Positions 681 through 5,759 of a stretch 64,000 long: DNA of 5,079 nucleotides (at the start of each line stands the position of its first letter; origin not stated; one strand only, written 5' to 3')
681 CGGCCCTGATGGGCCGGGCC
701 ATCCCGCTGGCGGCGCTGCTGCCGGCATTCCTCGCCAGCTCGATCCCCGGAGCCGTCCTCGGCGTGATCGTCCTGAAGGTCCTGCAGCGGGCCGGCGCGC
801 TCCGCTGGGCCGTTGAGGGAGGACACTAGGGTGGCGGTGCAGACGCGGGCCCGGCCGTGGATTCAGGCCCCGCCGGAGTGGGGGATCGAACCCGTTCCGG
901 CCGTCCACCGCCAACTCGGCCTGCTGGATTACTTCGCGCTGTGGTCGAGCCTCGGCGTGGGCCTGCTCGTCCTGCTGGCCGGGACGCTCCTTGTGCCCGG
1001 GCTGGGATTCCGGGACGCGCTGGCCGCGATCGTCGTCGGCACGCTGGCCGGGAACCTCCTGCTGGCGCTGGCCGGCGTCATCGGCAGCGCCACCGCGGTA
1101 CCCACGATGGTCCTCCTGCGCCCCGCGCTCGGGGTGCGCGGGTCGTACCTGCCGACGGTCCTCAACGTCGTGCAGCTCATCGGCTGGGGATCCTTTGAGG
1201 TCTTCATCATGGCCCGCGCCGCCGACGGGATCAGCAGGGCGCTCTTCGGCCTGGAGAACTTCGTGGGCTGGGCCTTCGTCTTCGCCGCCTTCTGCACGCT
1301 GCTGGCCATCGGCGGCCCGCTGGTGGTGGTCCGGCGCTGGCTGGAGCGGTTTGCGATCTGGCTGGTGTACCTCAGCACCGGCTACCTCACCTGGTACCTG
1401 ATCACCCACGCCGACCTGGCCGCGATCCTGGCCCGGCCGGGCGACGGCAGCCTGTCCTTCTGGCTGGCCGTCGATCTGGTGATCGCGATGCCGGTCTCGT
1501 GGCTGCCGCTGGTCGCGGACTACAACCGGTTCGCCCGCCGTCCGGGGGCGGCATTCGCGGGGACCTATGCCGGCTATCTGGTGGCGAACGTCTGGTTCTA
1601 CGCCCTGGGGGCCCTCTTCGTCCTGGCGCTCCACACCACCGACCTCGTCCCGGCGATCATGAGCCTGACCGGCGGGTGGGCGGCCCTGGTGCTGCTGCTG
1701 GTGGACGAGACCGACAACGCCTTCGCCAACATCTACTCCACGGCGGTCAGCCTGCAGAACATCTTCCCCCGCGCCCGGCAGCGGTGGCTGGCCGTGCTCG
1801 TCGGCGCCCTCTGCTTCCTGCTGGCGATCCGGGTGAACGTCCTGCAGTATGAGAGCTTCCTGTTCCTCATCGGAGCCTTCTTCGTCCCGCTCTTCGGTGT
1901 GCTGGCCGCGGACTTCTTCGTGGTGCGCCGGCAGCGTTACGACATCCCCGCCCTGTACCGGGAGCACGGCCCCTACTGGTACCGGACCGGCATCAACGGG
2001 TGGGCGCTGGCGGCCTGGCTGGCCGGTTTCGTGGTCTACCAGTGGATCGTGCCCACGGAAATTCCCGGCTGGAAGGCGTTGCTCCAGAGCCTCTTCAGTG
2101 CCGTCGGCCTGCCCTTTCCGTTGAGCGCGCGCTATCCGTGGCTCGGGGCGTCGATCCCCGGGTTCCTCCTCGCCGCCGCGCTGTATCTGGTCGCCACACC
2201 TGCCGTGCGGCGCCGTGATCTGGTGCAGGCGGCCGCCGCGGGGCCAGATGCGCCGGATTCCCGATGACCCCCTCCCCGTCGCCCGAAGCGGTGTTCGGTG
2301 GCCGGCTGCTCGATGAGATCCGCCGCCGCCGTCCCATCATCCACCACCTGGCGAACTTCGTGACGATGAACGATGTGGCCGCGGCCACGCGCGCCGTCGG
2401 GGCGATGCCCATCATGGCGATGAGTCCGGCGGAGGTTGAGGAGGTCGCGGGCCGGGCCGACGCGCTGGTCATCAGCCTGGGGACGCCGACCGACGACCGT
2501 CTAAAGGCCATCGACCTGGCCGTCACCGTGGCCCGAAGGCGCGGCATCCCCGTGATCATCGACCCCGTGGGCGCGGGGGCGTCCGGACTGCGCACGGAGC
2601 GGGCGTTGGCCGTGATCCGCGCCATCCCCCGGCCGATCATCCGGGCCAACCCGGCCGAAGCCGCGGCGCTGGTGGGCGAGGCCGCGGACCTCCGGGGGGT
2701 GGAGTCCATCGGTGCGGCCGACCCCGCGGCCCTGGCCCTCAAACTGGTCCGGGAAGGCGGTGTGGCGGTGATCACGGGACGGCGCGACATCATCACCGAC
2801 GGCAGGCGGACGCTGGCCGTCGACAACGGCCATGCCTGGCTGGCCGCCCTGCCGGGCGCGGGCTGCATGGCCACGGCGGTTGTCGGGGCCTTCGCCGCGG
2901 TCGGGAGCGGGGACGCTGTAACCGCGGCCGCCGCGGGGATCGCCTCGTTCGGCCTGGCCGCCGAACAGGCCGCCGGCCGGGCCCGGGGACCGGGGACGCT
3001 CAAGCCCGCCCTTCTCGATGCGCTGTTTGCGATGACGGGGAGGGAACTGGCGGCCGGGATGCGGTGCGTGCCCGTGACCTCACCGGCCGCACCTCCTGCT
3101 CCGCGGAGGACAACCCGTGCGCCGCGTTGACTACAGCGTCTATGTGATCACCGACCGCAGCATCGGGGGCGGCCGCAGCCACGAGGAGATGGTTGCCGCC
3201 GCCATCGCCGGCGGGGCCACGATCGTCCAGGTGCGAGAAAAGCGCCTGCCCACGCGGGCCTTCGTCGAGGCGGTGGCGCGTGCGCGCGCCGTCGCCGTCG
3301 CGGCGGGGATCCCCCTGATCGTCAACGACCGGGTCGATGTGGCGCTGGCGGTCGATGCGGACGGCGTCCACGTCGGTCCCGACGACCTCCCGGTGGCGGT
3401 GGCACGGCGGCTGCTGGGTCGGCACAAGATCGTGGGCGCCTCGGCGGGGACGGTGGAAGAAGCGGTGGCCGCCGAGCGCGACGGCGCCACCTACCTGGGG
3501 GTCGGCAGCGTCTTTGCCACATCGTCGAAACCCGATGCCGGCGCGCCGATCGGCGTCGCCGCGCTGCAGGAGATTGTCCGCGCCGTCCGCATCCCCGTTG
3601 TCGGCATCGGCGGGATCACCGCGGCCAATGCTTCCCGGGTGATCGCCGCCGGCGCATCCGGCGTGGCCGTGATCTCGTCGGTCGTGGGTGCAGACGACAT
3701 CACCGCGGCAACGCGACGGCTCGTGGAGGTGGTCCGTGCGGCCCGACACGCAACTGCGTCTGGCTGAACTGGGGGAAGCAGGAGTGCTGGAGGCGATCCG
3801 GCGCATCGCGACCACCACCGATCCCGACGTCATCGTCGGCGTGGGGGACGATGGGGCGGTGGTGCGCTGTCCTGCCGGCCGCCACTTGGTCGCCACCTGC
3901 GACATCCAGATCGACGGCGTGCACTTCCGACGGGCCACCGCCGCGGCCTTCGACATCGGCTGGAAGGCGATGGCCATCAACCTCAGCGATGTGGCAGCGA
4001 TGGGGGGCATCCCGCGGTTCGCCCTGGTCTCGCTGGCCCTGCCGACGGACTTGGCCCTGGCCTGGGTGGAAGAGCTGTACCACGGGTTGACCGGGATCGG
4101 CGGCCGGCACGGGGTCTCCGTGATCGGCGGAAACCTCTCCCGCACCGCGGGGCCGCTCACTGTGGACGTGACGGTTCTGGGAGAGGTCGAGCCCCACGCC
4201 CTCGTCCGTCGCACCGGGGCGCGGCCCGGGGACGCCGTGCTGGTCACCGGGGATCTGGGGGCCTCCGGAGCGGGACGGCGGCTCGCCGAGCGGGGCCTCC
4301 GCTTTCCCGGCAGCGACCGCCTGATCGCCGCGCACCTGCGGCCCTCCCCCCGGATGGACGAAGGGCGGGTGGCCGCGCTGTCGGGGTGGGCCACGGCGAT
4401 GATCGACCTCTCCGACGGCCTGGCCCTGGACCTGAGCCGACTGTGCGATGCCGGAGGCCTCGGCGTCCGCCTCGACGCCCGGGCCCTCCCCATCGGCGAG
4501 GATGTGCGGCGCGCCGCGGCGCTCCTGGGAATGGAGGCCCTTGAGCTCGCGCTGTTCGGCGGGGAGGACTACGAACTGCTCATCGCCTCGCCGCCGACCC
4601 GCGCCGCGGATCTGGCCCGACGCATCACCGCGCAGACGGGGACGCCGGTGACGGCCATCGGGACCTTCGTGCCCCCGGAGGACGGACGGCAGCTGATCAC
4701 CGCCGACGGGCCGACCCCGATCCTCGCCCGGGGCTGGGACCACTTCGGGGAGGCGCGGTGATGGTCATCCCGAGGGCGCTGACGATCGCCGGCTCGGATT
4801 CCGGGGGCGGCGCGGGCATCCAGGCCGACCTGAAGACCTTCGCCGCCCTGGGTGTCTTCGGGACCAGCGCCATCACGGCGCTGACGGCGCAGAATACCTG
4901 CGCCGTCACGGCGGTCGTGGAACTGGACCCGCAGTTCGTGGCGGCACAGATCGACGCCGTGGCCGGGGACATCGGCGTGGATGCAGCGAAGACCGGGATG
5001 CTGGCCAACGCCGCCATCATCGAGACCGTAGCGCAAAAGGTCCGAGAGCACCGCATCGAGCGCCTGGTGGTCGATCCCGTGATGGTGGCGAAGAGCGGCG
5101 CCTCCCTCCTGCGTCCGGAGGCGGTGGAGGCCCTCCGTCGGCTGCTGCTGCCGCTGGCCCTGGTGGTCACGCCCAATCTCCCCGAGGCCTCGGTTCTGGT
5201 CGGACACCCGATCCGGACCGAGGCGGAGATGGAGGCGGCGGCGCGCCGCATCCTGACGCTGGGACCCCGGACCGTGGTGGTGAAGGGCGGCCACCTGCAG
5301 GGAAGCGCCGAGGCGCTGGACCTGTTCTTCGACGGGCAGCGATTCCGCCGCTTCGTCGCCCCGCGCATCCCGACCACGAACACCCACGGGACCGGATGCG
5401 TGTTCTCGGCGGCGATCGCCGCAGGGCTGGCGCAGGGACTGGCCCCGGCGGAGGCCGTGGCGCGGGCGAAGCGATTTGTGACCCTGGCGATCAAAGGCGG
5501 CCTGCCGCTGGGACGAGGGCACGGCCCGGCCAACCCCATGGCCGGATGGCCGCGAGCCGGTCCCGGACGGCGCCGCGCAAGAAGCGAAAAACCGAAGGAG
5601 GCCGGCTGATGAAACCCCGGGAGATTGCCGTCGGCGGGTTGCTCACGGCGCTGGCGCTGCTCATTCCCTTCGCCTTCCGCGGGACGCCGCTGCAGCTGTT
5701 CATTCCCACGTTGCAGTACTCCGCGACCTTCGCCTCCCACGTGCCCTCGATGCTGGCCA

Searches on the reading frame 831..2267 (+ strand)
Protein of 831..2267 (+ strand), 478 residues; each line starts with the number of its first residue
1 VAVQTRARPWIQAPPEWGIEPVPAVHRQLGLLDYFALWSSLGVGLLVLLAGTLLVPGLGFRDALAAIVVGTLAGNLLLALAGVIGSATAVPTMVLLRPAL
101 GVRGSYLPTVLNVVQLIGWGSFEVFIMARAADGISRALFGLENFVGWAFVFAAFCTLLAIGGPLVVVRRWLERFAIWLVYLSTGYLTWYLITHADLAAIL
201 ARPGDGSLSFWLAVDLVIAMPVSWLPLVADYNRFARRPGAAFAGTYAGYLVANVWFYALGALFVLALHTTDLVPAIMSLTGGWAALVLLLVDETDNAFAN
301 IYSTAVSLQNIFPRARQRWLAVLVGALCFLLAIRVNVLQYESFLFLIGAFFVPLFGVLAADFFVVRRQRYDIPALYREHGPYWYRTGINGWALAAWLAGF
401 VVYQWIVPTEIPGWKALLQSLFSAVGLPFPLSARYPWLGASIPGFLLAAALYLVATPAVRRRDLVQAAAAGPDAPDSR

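Call 48: search_protein_families(library=pfam, max_evalue=0.00001, proteins=[window:831-2267:+])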
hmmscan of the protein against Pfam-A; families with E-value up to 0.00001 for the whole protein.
window:831-2267:+ (478 aa): 1 family
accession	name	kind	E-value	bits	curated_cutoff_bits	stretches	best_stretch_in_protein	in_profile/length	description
PF02133.21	Transp_cyt_pur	-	5.4e-43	147.8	23.5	1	21-408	1-418/440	Permease for cytosine/purines, uracil, thiamine, allantoin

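Call 78: find_encoding_contigs(protein=window:831-2267:+, flank=10000, max_places=1)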
Protein window:831-2267:+ (478 aa): 10 contigs read that carry it; 1 place shown.
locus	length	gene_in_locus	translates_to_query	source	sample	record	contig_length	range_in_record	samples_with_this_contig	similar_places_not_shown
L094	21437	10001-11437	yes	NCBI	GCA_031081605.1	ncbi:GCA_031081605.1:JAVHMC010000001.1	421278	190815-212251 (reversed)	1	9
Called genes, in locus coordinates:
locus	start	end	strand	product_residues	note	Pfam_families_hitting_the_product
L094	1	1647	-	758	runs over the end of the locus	PF00390:malic, PF03949:Malic_M, PF01515:PTA_PTB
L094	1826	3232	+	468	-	PF14691:Fer4_20, PF00070:Pyr_redox (faint), PF01266:DAO (weak), PF01593:Amino_oxidase (faint), PF07992:Pyr_redox_2, PF13450:NAD_binding_8, PF13738:Pyr_redox_3 (faint)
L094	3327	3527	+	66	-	-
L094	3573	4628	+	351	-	PF09699:Paired_CXXCH_1 (faint), PF14522:Cytochrome_C7 (faint), PF14537:Cytochrom_c3_2 (faint), PF22113:Mtrc-MtrF_II-IV_dom (faint)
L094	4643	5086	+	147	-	PF00581:Rhodanese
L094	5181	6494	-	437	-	PF13183:Fer4_8, PF13237:Fer4_10 (faint), PF13534:Fer4_17 (weak), PF02754:CCG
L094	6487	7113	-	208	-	-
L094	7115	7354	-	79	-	PF01206:TusA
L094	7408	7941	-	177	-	PF13686:DrsE_2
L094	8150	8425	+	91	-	PF02583:Trns_repr_metal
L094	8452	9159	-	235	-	PF00702:Hydrolase, PF12710:HAD (faint), PF13419:HAD_2 (weak)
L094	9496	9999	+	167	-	PF09512:ThiW, PF12822:ECF_trnsprt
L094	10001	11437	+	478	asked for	PF02133:Transp_cyt_pur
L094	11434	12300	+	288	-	PF02110:HK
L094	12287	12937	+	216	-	PF02581:TMP-TENI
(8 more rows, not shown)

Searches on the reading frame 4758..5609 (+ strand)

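Call 48: search_protein_families(library=pfam, max_evalue=0.00001, proteins=[window:4758-5609:+])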
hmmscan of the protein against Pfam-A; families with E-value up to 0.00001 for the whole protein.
window:4758-5609:+ (283 aa): 2 families
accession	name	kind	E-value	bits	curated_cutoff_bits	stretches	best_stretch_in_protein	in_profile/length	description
PF08543.17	Phos_pyr_kin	-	1.8e-100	335.9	27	1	14-259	1-246/246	Phosphomethylpyrimidine kinase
PF00294.29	PfkB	-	3.9e-13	49.8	25.8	1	91-243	150-288/302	pfkB family carbohydrate kinase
